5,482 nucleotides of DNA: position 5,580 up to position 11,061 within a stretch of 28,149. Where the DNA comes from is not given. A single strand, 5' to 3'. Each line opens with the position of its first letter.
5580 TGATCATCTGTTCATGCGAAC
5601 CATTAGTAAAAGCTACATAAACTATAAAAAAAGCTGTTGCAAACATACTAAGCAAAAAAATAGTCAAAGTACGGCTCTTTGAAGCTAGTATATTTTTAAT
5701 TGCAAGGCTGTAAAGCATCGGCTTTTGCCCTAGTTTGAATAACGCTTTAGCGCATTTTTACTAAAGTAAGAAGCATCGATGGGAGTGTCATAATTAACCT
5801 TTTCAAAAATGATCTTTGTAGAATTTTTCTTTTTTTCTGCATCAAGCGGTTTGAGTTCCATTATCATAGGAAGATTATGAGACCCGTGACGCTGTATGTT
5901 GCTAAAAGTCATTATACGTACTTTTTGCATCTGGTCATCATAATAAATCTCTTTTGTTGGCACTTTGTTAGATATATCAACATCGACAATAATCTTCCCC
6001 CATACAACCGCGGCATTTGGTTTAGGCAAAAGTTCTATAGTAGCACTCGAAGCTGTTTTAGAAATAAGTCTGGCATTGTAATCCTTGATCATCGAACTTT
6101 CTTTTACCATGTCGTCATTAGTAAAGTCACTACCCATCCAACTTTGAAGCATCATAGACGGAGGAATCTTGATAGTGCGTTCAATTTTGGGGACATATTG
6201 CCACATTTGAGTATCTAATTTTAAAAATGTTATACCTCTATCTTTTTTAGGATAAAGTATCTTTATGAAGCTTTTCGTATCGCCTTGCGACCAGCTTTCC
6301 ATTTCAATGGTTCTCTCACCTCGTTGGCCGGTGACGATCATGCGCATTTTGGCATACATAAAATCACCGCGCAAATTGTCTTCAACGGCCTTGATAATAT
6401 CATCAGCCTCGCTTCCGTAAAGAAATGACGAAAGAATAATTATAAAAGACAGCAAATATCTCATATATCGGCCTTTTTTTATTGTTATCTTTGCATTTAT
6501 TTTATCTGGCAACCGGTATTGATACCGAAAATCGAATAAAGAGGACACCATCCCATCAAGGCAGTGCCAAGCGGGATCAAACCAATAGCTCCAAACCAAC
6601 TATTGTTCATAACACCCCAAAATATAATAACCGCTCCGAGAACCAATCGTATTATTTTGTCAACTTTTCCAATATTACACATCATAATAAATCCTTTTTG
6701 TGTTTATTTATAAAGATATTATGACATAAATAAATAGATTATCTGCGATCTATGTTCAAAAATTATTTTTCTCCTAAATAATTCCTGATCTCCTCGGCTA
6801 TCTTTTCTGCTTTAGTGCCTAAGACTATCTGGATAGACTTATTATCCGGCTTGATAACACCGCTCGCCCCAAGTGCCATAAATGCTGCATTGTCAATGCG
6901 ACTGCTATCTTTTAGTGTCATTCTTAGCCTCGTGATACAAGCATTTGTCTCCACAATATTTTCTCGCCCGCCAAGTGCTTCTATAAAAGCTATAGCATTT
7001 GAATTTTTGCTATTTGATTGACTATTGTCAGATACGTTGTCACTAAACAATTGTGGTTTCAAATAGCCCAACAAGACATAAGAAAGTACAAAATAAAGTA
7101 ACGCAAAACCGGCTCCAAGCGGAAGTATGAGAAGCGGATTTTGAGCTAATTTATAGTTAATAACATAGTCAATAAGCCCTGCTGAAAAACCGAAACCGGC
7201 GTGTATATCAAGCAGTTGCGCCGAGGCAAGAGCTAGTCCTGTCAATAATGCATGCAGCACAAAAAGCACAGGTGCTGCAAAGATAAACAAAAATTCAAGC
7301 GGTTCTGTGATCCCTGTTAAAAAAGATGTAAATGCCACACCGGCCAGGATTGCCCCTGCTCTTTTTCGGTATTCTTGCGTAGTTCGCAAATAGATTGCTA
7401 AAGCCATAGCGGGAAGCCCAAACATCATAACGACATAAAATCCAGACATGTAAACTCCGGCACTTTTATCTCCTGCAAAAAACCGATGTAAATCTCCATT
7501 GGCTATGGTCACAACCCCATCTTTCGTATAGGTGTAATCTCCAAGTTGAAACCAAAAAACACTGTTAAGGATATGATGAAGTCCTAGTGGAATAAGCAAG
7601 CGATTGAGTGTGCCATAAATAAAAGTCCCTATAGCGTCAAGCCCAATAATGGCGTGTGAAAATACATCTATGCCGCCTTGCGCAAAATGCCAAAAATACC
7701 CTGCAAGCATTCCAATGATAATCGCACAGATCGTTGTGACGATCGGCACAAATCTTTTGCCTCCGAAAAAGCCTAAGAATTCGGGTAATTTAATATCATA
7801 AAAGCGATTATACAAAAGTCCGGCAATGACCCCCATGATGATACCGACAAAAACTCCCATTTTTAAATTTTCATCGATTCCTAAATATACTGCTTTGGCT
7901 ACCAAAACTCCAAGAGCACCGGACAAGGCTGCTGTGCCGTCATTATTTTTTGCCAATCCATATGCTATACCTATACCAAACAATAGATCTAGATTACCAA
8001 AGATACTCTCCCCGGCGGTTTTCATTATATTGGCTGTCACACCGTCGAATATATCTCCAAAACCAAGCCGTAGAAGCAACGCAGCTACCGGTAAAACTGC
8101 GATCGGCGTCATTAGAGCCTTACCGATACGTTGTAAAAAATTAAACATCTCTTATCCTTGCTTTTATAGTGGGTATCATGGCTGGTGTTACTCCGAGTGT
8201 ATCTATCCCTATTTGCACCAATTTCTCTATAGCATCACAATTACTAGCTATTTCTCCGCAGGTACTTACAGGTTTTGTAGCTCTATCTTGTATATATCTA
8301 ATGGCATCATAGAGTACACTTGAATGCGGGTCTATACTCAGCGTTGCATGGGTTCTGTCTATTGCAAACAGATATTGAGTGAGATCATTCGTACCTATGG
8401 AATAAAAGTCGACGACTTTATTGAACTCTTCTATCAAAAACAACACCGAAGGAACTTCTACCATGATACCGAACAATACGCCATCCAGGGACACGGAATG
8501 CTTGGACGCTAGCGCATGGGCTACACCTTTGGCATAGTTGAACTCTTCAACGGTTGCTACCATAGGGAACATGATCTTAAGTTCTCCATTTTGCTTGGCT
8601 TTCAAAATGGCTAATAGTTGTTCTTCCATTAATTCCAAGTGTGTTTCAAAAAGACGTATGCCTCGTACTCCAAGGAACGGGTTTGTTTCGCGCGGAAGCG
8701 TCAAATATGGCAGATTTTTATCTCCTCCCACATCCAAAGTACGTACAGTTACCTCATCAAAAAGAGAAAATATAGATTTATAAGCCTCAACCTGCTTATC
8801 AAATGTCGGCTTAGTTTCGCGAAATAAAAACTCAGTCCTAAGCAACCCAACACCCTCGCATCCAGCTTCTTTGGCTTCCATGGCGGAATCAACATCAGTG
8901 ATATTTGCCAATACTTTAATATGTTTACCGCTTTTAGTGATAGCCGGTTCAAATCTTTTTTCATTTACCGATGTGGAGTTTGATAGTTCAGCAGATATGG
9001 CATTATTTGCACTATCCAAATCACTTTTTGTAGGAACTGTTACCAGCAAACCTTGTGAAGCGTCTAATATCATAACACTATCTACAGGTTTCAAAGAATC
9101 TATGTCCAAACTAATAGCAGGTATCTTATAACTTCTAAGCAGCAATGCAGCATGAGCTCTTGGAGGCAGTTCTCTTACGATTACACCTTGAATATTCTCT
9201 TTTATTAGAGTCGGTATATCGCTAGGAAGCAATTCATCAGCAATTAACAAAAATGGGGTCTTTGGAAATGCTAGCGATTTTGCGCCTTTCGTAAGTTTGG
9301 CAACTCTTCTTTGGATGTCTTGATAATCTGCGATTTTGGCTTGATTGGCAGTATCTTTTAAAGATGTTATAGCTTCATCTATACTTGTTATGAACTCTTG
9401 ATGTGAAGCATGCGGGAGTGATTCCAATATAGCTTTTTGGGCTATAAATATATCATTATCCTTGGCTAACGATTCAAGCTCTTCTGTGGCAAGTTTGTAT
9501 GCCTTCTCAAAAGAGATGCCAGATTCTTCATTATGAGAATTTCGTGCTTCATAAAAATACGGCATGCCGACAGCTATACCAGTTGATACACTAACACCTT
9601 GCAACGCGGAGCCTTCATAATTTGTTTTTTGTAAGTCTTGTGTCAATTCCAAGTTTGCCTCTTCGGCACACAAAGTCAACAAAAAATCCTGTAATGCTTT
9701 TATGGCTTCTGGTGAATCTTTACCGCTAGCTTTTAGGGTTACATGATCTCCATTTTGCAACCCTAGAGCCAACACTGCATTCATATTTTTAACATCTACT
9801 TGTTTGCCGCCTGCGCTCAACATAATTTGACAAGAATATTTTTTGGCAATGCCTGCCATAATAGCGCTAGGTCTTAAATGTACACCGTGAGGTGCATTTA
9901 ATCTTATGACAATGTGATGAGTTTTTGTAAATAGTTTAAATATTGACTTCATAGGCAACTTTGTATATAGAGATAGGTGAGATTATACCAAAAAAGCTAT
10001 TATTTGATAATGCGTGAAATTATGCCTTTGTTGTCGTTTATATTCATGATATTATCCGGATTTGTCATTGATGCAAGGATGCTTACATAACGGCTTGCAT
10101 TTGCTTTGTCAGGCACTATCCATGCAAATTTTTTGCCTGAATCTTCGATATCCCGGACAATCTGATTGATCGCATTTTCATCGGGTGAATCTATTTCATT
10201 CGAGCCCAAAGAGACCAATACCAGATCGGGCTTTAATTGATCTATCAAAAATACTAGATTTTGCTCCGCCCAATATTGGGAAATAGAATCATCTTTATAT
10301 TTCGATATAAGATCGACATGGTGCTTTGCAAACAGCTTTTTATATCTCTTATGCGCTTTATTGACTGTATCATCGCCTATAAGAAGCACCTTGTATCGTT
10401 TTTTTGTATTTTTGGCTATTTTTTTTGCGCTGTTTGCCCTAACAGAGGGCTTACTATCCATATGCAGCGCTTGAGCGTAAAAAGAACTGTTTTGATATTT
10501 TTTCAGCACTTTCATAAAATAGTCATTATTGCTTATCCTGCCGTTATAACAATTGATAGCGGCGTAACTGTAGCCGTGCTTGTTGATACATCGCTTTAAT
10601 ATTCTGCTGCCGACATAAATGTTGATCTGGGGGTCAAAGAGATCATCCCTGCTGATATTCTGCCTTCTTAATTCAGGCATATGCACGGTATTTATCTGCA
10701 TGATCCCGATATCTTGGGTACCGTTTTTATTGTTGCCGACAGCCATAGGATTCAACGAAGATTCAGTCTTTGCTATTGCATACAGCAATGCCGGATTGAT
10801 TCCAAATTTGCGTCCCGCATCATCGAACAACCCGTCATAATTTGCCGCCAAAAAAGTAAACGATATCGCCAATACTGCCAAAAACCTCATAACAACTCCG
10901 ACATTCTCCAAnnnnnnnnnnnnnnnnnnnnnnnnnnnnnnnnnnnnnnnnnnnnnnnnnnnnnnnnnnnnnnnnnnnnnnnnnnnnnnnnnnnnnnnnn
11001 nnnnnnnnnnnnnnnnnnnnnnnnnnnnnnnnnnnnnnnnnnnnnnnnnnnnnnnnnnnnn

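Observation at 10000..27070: Candidate undescribed type IV filament subtype: T4aP motors with T2SS-like giant subunits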

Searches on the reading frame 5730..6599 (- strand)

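Call 4: search_protein_families(library=pfam, proteins=[window:5730-6599:-], max_evalue=0.01)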
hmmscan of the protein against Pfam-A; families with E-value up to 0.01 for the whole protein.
window:5730-6599:- (289 aa): 1 family
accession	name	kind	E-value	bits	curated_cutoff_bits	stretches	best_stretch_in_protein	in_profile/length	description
PF17131.11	LolA_like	-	1.7e-44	152.1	30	1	106-286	1-184/184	Outer membrane lipoprotein-sorting protein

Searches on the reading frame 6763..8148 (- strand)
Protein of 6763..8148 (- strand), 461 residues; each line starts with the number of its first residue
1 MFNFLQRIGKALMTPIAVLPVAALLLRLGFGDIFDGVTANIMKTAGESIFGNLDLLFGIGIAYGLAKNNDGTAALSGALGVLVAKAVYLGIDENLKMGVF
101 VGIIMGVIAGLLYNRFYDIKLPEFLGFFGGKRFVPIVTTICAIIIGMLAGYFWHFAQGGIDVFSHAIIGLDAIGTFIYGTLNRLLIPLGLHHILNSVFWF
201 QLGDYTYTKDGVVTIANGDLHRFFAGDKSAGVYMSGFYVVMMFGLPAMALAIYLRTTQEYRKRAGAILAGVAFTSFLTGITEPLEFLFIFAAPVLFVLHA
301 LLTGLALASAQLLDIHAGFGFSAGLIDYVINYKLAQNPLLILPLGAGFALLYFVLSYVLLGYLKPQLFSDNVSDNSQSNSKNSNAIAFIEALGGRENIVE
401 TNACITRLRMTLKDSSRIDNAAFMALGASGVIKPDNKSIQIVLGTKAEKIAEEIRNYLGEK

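Call 4: search_protein_families(library=pfam, proteins=[window:6763-8148:-], max_evalue=0.01)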
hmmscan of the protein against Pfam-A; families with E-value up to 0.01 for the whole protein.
window:6763-8148:- (461 aa): 2 families
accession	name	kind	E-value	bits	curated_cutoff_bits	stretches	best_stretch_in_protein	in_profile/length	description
PF02378.23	PTS_EIIC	-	5.7e-71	239.6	30.7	1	9-304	1-319/319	Phosphotransferase system, EIIC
PF00367.25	PTS_EIIB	-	1.5e-13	50.4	27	1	388-419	3-34/34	phosphotransferase system, EIIB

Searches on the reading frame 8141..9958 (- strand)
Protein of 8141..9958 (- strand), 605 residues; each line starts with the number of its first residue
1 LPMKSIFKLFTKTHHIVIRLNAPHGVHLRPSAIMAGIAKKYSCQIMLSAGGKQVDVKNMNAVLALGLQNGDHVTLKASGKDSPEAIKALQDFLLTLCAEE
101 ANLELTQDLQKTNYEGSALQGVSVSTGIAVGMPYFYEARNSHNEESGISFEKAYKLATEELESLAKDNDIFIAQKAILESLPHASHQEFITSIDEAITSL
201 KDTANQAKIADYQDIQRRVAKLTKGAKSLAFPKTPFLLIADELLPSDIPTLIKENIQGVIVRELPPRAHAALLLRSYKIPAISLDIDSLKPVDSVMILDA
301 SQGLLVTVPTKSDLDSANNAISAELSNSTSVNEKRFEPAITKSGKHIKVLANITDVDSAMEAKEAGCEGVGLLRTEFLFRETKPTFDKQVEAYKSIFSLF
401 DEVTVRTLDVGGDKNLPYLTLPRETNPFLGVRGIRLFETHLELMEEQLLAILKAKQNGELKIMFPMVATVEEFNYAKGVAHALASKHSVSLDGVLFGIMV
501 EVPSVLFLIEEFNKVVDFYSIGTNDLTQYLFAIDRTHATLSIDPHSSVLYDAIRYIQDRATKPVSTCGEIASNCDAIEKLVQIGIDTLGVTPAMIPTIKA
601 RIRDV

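Call 4: search_protein_families(library=pfam, proteins=[window:8141-9958:-], max_evalue=0.01)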
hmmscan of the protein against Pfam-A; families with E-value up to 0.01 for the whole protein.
window:8141-9958:- (605 aa): 4 families
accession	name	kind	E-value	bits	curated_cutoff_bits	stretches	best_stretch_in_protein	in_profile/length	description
PF02896.24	PEP-utilizers_C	-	9.5e-80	268.3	22.8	1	334-604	7-290/293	PEP-utilising enzyme, PEP-binding domain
PF00381.24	PTS-HPr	-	9.7e-19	67.6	23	1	18-93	5-79/81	PTS HPr component phosphorylation site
PF00391.29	PEP-utilizers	-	2.5e-06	27.4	23.1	1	237-303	6-72/72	PEP-utilising enzyme, mobile domain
PF05524.18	PEP-utilisers_N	-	0.00047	20.7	24.4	1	120-215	1-106/121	PEP-utilising enzyme, N-terminal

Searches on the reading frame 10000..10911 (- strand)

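Call 4: search_protein_families(library=pfam, proteins=[window:10000-10911:-], max_evalue=0.01)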
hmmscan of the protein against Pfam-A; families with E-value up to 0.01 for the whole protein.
window:10000-10911:- (303 aa): 3 families
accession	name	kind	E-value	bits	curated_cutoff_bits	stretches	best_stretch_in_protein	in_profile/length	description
PF01464.25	SLT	-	2.2e-22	79.3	21.3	1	28-124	2-96/117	Transglycosylase SLT domain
PF18896.5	SLT_3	-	4.7e-07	30.6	27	1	43-110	17-83/89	Lysozyme like domain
PF03808.19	Glyco_tran_WecG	-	0.0051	17.1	27.4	0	166-237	36-106/168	Glycosyl transferase WecG/TagA/CpsF family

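Call 6: search_protein_families(library=ncbifam, proteins=[window:10000-10911:-], max_evalue=0.01)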
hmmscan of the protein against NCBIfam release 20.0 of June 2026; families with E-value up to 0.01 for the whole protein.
window:10000-10911:- (303 aa): 6 families
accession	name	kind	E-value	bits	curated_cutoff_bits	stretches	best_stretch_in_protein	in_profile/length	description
NF011856.0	PRK15328.1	equivalog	1.3e-30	106.1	208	1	8-135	1-129/160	type III secretion system invasion protein IagB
NF008670.0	PRK11671.1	equivalog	2.7e-08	33.3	375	1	22-125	189-302/359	membrane-bound lytic murein transglycosylase MltC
NF010463.0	PRK13888.1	equivalog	1e-07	32.2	246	1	32-148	21-140/211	conjugal transfer protein TrbN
NF047373.1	BB0259_flg_lyt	exception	3.9e-07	29.3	234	1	28-128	551-649/705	flagellar assembly lytic transglycosylase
NF008631.0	PRK11619.1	equivalog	0.0005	18.6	536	1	25-120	479-579/644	murein transglycosylase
NF012014.0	PRK15470.1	equivalog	0.0046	16.6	233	1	29-76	43-86/203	membrane-bound lytic murein transglycosylase EmtA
